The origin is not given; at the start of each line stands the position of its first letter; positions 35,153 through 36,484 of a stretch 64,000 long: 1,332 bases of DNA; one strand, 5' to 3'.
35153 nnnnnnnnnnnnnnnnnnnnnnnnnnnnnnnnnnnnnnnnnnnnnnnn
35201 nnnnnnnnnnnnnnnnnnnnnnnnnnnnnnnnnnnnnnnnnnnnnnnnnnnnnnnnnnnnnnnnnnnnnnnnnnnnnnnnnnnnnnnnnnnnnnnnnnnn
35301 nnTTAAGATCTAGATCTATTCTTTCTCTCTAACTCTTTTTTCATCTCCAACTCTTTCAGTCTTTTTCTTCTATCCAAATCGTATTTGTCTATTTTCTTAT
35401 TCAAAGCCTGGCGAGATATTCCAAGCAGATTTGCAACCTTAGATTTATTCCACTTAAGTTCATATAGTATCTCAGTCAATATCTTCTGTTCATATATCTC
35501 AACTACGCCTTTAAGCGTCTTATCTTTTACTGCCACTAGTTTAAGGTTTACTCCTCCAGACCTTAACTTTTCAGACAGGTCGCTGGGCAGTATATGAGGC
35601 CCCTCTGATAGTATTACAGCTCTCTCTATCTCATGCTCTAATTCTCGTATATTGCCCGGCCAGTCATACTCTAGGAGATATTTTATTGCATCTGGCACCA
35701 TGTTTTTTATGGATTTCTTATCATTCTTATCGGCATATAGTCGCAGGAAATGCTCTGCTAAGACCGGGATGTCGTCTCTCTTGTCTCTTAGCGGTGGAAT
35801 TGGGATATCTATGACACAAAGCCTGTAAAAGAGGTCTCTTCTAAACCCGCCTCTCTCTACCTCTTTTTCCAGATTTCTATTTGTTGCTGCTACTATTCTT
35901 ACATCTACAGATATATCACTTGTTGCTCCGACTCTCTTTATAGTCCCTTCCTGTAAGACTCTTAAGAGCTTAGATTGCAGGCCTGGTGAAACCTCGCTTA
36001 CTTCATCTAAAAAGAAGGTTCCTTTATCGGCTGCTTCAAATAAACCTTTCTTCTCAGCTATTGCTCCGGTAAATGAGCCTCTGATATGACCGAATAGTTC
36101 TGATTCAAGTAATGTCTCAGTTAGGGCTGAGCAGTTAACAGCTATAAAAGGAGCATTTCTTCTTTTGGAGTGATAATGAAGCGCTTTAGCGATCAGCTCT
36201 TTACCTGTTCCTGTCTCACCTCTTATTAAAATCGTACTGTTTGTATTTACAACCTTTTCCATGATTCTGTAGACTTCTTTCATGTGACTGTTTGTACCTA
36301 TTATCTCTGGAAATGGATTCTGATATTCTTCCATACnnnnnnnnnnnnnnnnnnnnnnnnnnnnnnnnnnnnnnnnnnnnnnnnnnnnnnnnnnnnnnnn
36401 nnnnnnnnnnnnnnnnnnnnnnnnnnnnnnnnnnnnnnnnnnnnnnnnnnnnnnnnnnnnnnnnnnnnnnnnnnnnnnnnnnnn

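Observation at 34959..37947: rpoN co-operonic with a receiver-less sigma-54 activator, convergently overlapped by a stand-alone PilZ gene; a tandem HD-GYP enzyme is encoded 24 kb upstream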

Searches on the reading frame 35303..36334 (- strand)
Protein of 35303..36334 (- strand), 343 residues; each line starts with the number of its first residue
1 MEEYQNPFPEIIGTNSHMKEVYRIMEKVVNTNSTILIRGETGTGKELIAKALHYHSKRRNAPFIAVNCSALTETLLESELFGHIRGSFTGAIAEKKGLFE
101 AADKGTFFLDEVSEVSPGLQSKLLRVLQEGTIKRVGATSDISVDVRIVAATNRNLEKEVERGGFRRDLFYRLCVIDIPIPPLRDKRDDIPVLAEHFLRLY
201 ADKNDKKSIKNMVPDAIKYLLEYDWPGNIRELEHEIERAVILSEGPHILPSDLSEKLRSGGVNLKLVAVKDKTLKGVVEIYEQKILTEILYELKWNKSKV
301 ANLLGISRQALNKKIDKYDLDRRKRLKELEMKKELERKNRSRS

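Call 3: search_protein_families(library=pfam, proteins=[window:35303-36334:-], max_evalue=0.01)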
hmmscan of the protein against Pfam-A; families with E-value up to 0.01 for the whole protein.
window:35303-36334:- (343 aa): 14 families
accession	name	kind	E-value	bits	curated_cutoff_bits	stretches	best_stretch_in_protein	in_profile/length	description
PF00158.32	Sigma54_activat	-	1.1e-69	233.9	20.2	1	11-177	1-167/168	Sigma-54 interaction domain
PF25601.1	AAA_lid_14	-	8.3e-25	86.9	27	1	183-260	1-77/87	AAA+ ATPase lid domain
PF14532.12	Sigma54_activ_2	-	2.2e-19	70.5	25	1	12-182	1-138/138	Sigma-54 interaction domain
PF07724.20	AAA_2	-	1.9e-09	38.2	27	1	33-160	4-132/166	AAA domain (Cdc48 subfamily)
PF02954.25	HTH_8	-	2.1e-09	37.4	22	1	279-318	3-42/42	Bacterial regulatory protein, Fis family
PF07728.20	AAA_5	-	1.1e-08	35.6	22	1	35-155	2-125/139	AAA domain (dynein-related subfamily)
PF00004.35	AAA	-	3e-07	31.4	21.2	1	35-160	1-119/131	ATPase family associated with various cellular activities (AAA)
PF01078.27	Mg_chelatase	-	4.8e-05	23.3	20.3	0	92-152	95-157/207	Magnesium chelatase, subunit ChlI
PF12775.13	AAA_7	-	7.4e-05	22.8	25.8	1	7-73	8-74/181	P-loop containing dynein motor region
PF20720.3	nSTAND3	-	0.00087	19.5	27.2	1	20-66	5-51/155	Novel STAND NTPase 3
PF13191.12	AAA_16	-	0.002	19.1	32.6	1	19-127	10-120/167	AAA ATPase domain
PF18024.7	HTH_50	-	0.0075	16.4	27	0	272-320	2-49/50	Helix-turn-helix domain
PF20030.5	bpMoxR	-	0.0081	15.7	27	0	25-157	24-150/205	MoxR domain in the MoxR-vWA-beta-propeller ternary systems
PF00493.29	MCM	-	0.0088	15.6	23.3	0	29-153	54-173/224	MCM P-loop domain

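Call 4: search_protein_families(library=ncbifam, proteins=[window:35303-36334:-], max_evalue=0.01)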
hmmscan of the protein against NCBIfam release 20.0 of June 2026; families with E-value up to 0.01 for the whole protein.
window:35303-36334:- (343 aa): 39 families (the best 25 are shown)
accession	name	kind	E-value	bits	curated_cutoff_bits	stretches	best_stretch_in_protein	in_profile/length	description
TIGR01817.1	nifA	equivalog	4.4e-107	359.1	528.85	1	10-254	197-439/534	nif-specific transcriptional activator NifA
NF008469.0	PRK11361.1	equivalog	4.5e-107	358.6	714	1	10-321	144-457/461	acetoacetate metabolism transcriptional regulator AtoC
NF041552.1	TF_PrdR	equivalog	1.1e-99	334.4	795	1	4-319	262-577/577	sigma-54 dependent transcriptional regulator PrdR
NF003451.0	PRK05022.1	equivalog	4.8e-98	329.1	476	1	9-317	190-507/512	nitric oxide reductase transcriptional regulator NorR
TIGR02915.1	PEP_resp_reg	equivalog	1.5e-97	327.2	502.6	1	9-320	139-444/445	PEP-CTERM-box response regulator transcription factor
TIGR01818.1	ntrC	equivalog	2.5e-94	316.7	558.6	1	6-260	131-384/463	nitrogen regulation protein NR(I)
NF038308.1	RNA_repair_RtcR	equivalog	4.2e-92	309.7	650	1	10-329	181-522/530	RNA repair transcriptional activator RtcR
NF050807.1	TransRegFlbDCaul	equivalog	7.9e-90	301.9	750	1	11-319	120-439/454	sigma-54-dependent transcriptional regulator FlbD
NF007689.0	PRK10365.1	equivalog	4e-89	299.4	760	1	11-315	141-439/441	sigma-54-dependent response regulator transcription factor ZraR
NF041906.1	V4R_TF_MobR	exception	3.6e-83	279.9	999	1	11-318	234-544/544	phenol degradation transcriptional regulator MobR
NF041946.1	LuxO_transreg_Vib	equivalog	4.8e-83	279.5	800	1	7-331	131-448/463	quorum-sensing sigma-54 dependent transcriptional regulator LuxO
TIGR02974.1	phageshock_pspF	equivalog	7.4e-83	278.5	443.55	1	11-242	1-232/336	phage shock protein operon transcriptional activator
TIGR02329.1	propionate_PrpR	equivalog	1.9e-81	274.3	499.2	1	10-315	213-524/526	propionate catabolism operon regulatory protein PrpR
NF008085.0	PRK10820.1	equivalog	3.2e-81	273.5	576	1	6-325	201-517/520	transcriptional regulator TyrR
NF011953.0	PRK15424.1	equivalog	3.4e-81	273.5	703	1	9-317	219-533/538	propionate catabolism operon regulatory protein PrpR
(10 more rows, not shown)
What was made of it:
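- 35303..36334 (-): Sensor-less bacterial enhancer-binding protein (343 aa): AAA+ sigma-54 interaction domain, lid and Fis-type HTH. Walker A is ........, the sigma-54 contact loop is GSFTGA, Walker B is FFLDE. Pfam and NCBIfam scans (calls 3, 4).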

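Call 7: find_encoding_contigs(protein=window:35303-36334:-, flank=10000, max_places=6)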
Protein window:35303-36334:- (343 aa): 3 contigs read that carry it; 3 places shown.
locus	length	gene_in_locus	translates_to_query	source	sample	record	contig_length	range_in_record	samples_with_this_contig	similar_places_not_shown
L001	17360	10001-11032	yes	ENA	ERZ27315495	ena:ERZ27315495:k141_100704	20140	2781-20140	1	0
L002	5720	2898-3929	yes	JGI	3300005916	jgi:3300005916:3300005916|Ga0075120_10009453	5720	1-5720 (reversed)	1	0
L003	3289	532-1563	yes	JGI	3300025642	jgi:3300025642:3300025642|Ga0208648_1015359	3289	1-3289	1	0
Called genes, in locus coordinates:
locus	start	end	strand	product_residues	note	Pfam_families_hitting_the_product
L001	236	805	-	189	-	-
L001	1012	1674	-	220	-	-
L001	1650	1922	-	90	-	-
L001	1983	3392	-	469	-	PF01743:PolyA_pol, PF12627:PolyA_pol_RNAbd, PF01966:HD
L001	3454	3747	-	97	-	-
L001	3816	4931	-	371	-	PF01943:Polysacc_synt, PF13440:Polysacc_synt_3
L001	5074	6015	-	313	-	PF01073:3Beta_HSD, PF01370:Epimerase, PF02719:Polysacc_synt_2 (faint), PF04321:RmlD_sub_bind (weak), PF07993:NAD_binding_4 (faint), PF16363:GDP_Man_Dehyd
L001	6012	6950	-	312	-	PF01073:3Beta_HSD, PF01370:Epimerase, PF02719:Polysacc_synt_2, PF04321:RmlD_sub_bind, PF05368:NmrA, PF13460:NAD_binding_10, PF16363:GDP_Man_Dehyd, PF07993:NAD_binding_4 (weak)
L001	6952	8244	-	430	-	PF03446:NAD_binding_2, PF03721:UDPG_MGDP_dh_N, PF00984:UDPG_MGDP_dh, PF03720:UDPG_MGDP_dh_C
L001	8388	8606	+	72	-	PF21344:Zn_ribbon_LysW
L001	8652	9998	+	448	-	PF00309:Sigma54_AID, PF04963:Sigma54_CBD, PF04552:Sigma54_DBD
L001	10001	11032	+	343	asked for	PF00158:Sigma54_activat, PF14532:Sigma54_activ_2, PF07724:AAA_2, PF00004:AAA (weak), PF07728:AAA_5, PF25601:AAA_lid_14, PF02954:HTH_8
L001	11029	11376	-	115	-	PF07238:PilZ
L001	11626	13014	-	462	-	-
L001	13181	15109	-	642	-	-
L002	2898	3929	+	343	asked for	PF00158:Sigma54_activat, PF14532:Sigma54_activ_2, PF07724:AAA_2, PF00004:AAA (weak), PF07728:AAA_5, PF25601:AAA_lid_14, PF02954:HTH_8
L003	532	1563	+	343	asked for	PF00158:Sigma54_activat, PF14532:Sigma54_activ_2, PF07724:AAA_2, PF00004:AAA (weak), PF07728:AAA_5, PF25601:AAA_lid_14, PF02954:HTH_8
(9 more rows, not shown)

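Call 24: find_homologous_proteins(query=window:35303-36334:-, max_evalue=1e-40)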
Query window:35303-36334:- (343 aa): 7994 proteins with E <= 1e-40 among 8000 candidates; the best 120 are listed.
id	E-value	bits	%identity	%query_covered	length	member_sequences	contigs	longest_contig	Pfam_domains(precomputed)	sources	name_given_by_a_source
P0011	3.6e-203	692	92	94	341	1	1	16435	PF00158.33,PF07724.21,PF25601.2,PF02954.26,PF00004.36,PF14532.13,PF07728.21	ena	-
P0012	8.5e-202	688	91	99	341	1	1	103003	PF00158.33,PF07724.21,PF25601.2,PF02954.26,PF00004.36,PF14532.13,PF07728.21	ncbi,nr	ncbi:MAG: sigma-54 dependent transcriptional regulator [Candidatus Kaelpia imicola]|nr:sigma-54 depe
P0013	9.7e-200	681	90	99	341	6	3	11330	PF00158.33,PF07724.21,PF25601.2,PF02954.26,PF00004.36,PF14532.13,PF07728.21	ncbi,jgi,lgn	jgi:transcriptional regulator with PAS, ATPase and Fis domain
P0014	3.0e-189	647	84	99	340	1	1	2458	PF00158.33,PF07724.21,PF25601.2,PF02954.26,PF00004.36,PF14532.13,PF07728.21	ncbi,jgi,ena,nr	ncbi:MAG TPA: sigma-54-dependent Fis family transcriptional regulator [Candidatus Omnitrophica bacte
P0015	1.5e-180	618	84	95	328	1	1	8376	PF00158.33,PF07724.21,PF25601.2,PF02954.26,PF00004.36,PF14532.13,PF07728.21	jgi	-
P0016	2.0e-180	617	84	95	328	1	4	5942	PF00158.33,PF07724.21,PF25601.2,PF02954.26,PF00004.36,PF14532.13,PF07728.21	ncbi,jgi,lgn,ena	-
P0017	5.1e-180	616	84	95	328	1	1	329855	PF00158.33,PF07724.21,PF25601.2,PF02954.26,PF00004.36,PF14532.13,PF07728.21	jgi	-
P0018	9.0e-180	615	84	95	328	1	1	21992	PF00158.33,PF07724.21,PF25601.2,PF02954.26,PF00004.36,PF14532.13,PF07728.21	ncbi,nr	ncbi:MAG: sigma-54 dependent transcriptional regulator [Candidatus Saelkia tenebricola]|nr:sigma-54 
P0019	2.3e-171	588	78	95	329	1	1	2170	PF00158.33,PF07724.21,PF25601.2,PF02954.26,PF00004.36,PF14532.13,PF07728.21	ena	-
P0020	7.5e-170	583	78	95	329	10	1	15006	PF00158.33,PF07724.21,PF25601.2,PF02954.26,PF00004.36,PF14532.13,PF07728.21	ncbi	-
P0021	1.5e-169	582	77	96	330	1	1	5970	PF00158.33,PF07724.21,PF25601.2,PF02954.26,PF00004.36,PF14532.13,PF07728.21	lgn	-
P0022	2.3e-169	581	78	95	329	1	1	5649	PF00158.33,PF07724.21,PF25601.2,PF02954.26,PF00004.36,PF14532.13,PF07728.21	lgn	-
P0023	1.1e-166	572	76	95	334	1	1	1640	PF00158.33,PF07724.21,PF25601.2,PF02954.26,PF00004.36,PF14532.13,PF07728.21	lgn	-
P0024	5.1e-166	570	79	95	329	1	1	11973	PF00158.33,PF07724.21,PF25601.2,PF02954.26,PF00004.36,PF14532.13,PF07728.21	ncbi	-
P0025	1.1e-150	520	67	95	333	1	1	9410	PF00158.33,PF07724.21,PF25601.2,PF02954.26,PF00004.36,PF14532.13,PF07728.21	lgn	-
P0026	1.5e-150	519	69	95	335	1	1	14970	PF00158.33,PF07724.21,PF25601.2,PF02954.26,PF00004.36,PF14532.13,PF07728.21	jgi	jgi:transcriptional regulator with PAS, ATPase and Fis domain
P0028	3.4e-141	489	66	95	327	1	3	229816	PF00158.33,PF07724.21,PF25601.2,PF02954.26,PF00004.36,PF14532.13,PF07728.21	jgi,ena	-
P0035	9.3e-139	481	65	93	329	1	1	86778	PF00158.33,PF07724.21,PF25601.2,PF02954.26,PF00004.36,PF14532.13,PF07728.21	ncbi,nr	ncbi:MAG: sigma-54 dependent transcriptional regulator [Candidatus Omnitrophica bacterium]|nr:sigma-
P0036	1.1e-138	480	64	94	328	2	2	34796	PF00158.33,PF07724.21,PF25601.2,PF02954.26,PF00004.36,PF14532.13,PF07728.21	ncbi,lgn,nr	ncbi:MAG: sigma-54 dependent transcriptional regulator [Candidatus Omnitrophica bacterium]|nr:sigma-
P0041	1.0e-128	448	62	94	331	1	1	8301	PF00158.33,PF07724.21,PF25601.2,PF02954.26,PF12775.14,PF00004.36,PF14532.13,PF07728.21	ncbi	-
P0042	1.2e-120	421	59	92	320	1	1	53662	PF00158.33,PF07724.21,PF25601.2,PF02954.26,PF00004.36,PF14532.13,PF07728.21,PF01078.28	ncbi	-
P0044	9.6e-120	418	57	93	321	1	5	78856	PF00158.33,PF07724.21,PF25601.2,PF02954.26,PF00004.36,PF14532.13,PF07728.21,PF13191.13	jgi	-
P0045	8.0e-117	409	56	93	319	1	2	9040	PF00158.33,PF07724.21,PF25601.2,PF02954.26,PF00004.36,PF14532.13,PF07728.21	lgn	-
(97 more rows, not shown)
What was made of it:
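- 35303..36334 (-): It belongs to a distinct orthologue group of 36 clusters (319-341 aa), after which scores drop sharply to generic bEBPs (call 24).
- On Sensor-less (PspF/HrpRS-type architecture) bEBP: All 36 orthologue clusters are 319-341 aa (call 24).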

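Call 25: find_encoding_contigs(protein=P0042, flank=7000, max_places=1)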
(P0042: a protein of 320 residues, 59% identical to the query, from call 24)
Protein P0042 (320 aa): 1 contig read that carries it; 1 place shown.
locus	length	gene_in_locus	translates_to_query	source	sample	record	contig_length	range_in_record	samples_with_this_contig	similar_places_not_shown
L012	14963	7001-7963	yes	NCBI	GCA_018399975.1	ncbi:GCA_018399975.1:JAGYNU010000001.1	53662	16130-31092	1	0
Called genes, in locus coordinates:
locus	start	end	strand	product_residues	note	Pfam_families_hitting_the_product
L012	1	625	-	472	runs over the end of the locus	PF01541:GIY-YIG, PF27096:UvrC_M, PF02151:UVR (weak), PF08459:UvrC_RNaseH_dom, PF12826:HHH_2, PF14520:HHH_5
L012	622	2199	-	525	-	PF03023:MurJ, PF01554:MatE (weak)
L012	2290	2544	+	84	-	PF01649:Ribosomal_S20p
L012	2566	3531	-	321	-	PF21694:DNA_pol3_delta_C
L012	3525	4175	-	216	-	PF04390:LptE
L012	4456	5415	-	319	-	PF12895:ANAPC3 (faint), PF13428:TPR_14 (faint), PF13512:TPR_18 (faint), PF13525:YfiO, PF00515:TPR_1 (weak), PF07719:TPR_2 (weak), PF13174:TPR_6, PF13181:TPR_8 (weak), +4 more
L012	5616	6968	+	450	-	PF00309:Sigma54_AID, PF04963:Sigma54_CBD, PF04552:Sigma54_DBD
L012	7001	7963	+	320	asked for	PF00158:Sigma54_activat, PF01078:Mg_chelatase (faint), PF14532:Sigma54_activ_2, PF07724:AAA_2, PF07728:AAA_5, PF00004:AAA (weak), PF25601:AAA_lid_14, PF02954:HTH_8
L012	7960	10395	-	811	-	PF13567:DUF4131, PF03772:Competence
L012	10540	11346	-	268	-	-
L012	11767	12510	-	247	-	PF01145:Band_7, PF13421:Band_7_1 (faint)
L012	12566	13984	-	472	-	PF25145:NfeD1b_N, PF24961:NfeD_membrane, PF01957:NfeD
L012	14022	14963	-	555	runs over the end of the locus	PF00999:Na_H_Exchanger, PF00571:CBS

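Call 26: find_encoding_contigs(protein=P0044, flank=7000, max_places=1)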
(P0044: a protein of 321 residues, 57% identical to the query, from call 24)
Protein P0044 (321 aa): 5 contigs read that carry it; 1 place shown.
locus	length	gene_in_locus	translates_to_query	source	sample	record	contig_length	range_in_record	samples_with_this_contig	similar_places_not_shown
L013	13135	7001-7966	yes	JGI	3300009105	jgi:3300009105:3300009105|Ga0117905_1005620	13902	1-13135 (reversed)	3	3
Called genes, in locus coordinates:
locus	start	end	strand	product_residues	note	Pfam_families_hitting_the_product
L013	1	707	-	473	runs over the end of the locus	PF01541:GIY-YIG, PF27096:UvrC_M, PF02151:UVR (weak), PF08459:UvrC_RNaseH_dom, PF12826:HHH_2, PF14520:HHH_5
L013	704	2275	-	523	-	PF03023:MurJ, PF13440:Polysacc_synt_3, PF01554:MatE (weak)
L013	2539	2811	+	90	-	PF01649:Ribosomal_S20p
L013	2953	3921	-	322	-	PF13177:DNA_pol3_delta2 (weak), PF21694:DNA_pol3_delta_C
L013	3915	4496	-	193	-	PF04390:LptE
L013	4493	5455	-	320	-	PF12895:ANAPC3 (faint), PF13371:TPR_9 (faint), PF13428:TPR_14 (faint), PF24575:TPR_Slam (faint), PF00515:TPR_1 (faint), PF13525:YfiO, PF07719:TPR_2 (weak), PF13174:TPR_6, +7 more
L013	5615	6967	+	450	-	PF00309:Sigma54_AID, PF04963:Sigma54_CBD, PF04552:Sigma54_DBD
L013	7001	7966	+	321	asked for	PF00158:Sigma54_activat, PF13191:AAA_16 (weak), PF14532:Sigma54_activ_2, PF00004:AAA (weak), PF07724:AAA_2, PF07728:AAA_5 (weak), PF25601:AAA_lid_14, PF02954:HTH_8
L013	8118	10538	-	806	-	PF13567:DUF4131, PF03772:Competence, PF00753:Lactamase_B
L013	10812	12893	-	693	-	PF00365:PFK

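Call 27: find_encoding_contigs(protein=P0035, flank=7000, max_places=1)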
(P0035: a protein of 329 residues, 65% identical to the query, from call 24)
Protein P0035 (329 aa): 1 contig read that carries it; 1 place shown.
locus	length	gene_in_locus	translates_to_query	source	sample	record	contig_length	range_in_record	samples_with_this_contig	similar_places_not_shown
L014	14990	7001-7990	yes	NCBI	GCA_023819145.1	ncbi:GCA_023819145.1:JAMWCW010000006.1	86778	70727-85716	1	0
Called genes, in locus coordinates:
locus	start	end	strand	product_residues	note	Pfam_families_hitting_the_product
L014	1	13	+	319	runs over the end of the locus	PF03116:NQR2_RnfD_RnfE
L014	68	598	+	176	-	PF04205:FMN_bind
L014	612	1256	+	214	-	PF02508:Rnf-Nqr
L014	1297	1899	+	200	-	PF02508:Rnf-Nqr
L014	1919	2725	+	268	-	PF04060:FeS, PF12838:Fer4_7, PF13187:Fer4_9 (weak), PF13237:Fer4_10 (weak), PF13237:Fer4_10, PF12838:Fer4_7, PF13187:Fer4_9, PF00037:Fer4, +12 more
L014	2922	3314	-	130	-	PF08334:T2SSG (weak)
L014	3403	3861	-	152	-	PF13801:Metal_resist, PF07813:LTXXQ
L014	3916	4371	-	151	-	PF13490:zf-HC2 (weak)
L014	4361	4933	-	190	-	PF04542:Sigma70_r2, PF08281:Sigma70_r4_2, PF04545:Sigma70_r4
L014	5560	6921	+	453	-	PF00309:Sigma54_AID, PF04963:Sigma54_CBD, PF04552:Sigma54_DBD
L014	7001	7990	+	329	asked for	PF00158:Sigma54_activat, PF14532:Sigma54_activ_2, PF00004:AAA (weak), PF07724:AAA_2, PF07728:AAA_5 (weak), PF25601:AAA_lid_14, PF02954:HTH_8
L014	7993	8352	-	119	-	PF07238:PilZ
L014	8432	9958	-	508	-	PF13567:DUF4131, PF03772:Competence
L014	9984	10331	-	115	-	PF14716:HHH_8 (faint), PF12836:HHH_3, PF00633:HHH, PF12826:HHH_2 (faint), PF14520:HHH_5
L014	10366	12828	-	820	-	PF00133:tRNA-synt_1, PF01406:tRNA-synt_1e (faint), PF09334:tRNA-synt_1g, PF13603:tRNA-synt_1_2, PF00133:tRNA-synt_1, PF08264:Anticodon_1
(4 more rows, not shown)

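Call 28: find_encoding_contigs(protein=P0028, flank=7000, max_places=1)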
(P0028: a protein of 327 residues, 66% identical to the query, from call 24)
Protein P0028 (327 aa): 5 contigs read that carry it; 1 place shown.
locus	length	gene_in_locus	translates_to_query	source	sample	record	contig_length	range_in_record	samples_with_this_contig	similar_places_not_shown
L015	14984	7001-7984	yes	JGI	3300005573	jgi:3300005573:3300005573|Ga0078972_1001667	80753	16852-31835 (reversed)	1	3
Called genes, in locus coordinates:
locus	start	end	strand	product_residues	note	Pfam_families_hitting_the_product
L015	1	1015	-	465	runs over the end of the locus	PF01541:GIY-YIG, PF27096:UvrC_M, PF02151:UVR (weak), PF08459:UvrC_RNaseH_dom, PF00633:HHH (faint), PF14520:HHH_5, PF12826:HHH_2 (weak)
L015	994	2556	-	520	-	PF03023:MurJ, PF01554:MatE (weak)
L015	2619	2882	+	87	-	PF01649:Ribosomal_S20p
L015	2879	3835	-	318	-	PF06144:DNA_pol3_delta, PF21694:DNA_pol3_delta_C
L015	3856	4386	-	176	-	PF04390:LptE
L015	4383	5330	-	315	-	PF21033:RMD1-3 (faint), PF00515:TPR_1 (faint), PF07719:TPR_2 (faint), PF13181:TPR_8 (faint), PF13424:TPR_12 (weak), PF13432:TPR_16 (weak), PF13525:YfiO, PF13174:TPR_6 (weak), +4 more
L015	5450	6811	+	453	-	PF00309:Sigma54_AID, PF04963:Sigma54_CBD, PF04552:Sigma54_DBD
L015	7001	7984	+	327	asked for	PF00158:Sigma54_activat, PF14532:Sigma54_activ_2, PF07724:AAA_2, PF00004:AAA (weak), PF07728:AAA_5 (weak), PF25601:AAA_lid_14, PF02954:HTH_8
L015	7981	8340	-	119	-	PF07238:PilZ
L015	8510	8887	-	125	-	-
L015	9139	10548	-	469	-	PF01116:F_bP_aldolase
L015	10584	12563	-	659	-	PF02775:TPP_enzyme_C, PF14890:Intein_splicing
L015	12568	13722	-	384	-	PF01855:POR_N, PF02780:Transketolase_C (weak), PF17147:PFOR_II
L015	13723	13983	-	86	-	PF13187:Fer4_9 (faint), PF13237:Fer4_10 (faint), PF12797:Fer4_2 (faint), PF12837:Fer4_6 (faint), PF00037:Fer4 (faint), PF14697:Fer4_21, PF12838:Fer4_7 (weak)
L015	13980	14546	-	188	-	PF01558:POR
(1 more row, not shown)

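Call 51: search_solved_structures(query=window:35303-36334:-, max_evalue=1e-20)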
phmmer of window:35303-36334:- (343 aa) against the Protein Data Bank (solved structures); distinct sequences matched with E-value up to 1e-20: 35.
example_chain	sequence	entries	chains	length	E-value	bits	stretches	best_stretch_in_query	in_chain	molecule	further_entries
1ojl_A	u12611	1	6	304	1.4e-81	277.8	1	11-315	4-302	TRANSCRIPTIONAL REGULATORY PROTEIN ZRAR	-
9qq6_C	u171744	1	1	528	4.8e-79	269.5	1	11-324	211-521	Nif-specific regulatory protein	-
4l4u_A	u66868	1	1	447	2.3e-71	244.3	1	12-320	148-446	Transcriptional regulator (NtrC family)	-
3dzd_A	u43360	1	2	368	6.5e-71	242.8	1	10-250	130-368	Transcriptional regulator (NtrC family)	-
6jdi_A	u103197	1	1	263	2e-70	241.2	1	8-253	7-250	Nitrogen assimilation regulatory protein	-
5exp_A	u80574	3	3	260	3.4e-70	240.4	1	6-253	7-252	Transcriptional regulator FleQ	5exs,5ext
26jl_A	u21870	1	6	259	4e-70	240.2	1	11-245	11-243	Flagellar regulatory protein A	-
8p53_C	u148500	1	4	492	5.4e-70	239.7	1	6-256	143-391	Transcriptional regulator FleQ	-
5exx_A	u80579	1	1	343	7.2e-70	239.3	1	6-256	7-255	Transcriptional regulator FleQ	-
7ejw_C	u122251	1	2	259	9.6e-70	238.9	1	8-253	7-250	Transcriptional regulator FleQ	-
6j7e_A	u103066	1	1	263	9.8e-70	238.9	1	8-253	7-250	Nitrogen assimilation regulatory protein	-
8pb9_D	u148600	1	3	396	1.2e-69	238.6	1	6-246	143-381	Transcriptional regulator FleQ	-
6jdl_A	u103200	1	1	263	2.6e-69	237.5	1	8-253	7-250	Nitrogen assimilation regulatory protein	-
6iy8_A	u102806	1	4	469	2.6e-68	234.2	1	15-244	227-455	Positive regulator CapR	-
1ny6_A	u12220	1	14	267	3.7e-67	230.4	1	12-254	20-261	transcriptional regulator (NtrC family)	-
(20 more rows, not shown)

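Call 58: find_encoding_contigs(protein=P0041, flank=6000, max_places=1)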
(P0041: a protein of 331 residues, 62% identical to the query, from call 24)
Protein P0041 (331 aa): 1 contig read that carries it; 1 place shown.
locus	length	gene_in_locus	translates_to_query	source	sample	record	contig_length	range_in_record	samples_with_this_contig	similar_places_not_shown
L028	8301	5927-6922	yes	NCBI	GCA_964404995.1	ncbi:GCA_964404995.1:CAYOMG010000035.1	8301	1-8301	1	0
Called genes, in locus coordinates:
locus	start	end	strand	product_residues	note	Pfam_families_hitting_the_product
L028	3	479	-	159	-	?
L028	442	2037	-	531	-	PF03023:MurJ, PF01554:MatE (weak)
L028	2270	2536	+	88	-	PF01649:Ribosomal_S20p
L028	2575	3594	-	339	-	PF06144:DNA_pol3_delta (faint), PF21694:DNA_pol3_delta_C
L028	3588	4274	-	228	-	PF04390:LptE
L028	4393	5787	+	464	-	PF00309:Sigma54_AID, PF04963:Sigma54_CBD, PF04552:Sigma54_DBD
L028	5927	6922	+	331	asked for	PF12775:AAA_7 (weak), PF00158:Sigma54_activat, PF14532:Sigma54_activ_2, PF07724:AAA_2, PF00004:AAA, PF07728:AAA_5 (weak), PF25601:AAA_lid_14, PF02954:HTH_8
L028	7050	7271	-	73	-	-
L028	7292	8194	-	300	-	PF13567:DUF4131, PF03772:Competence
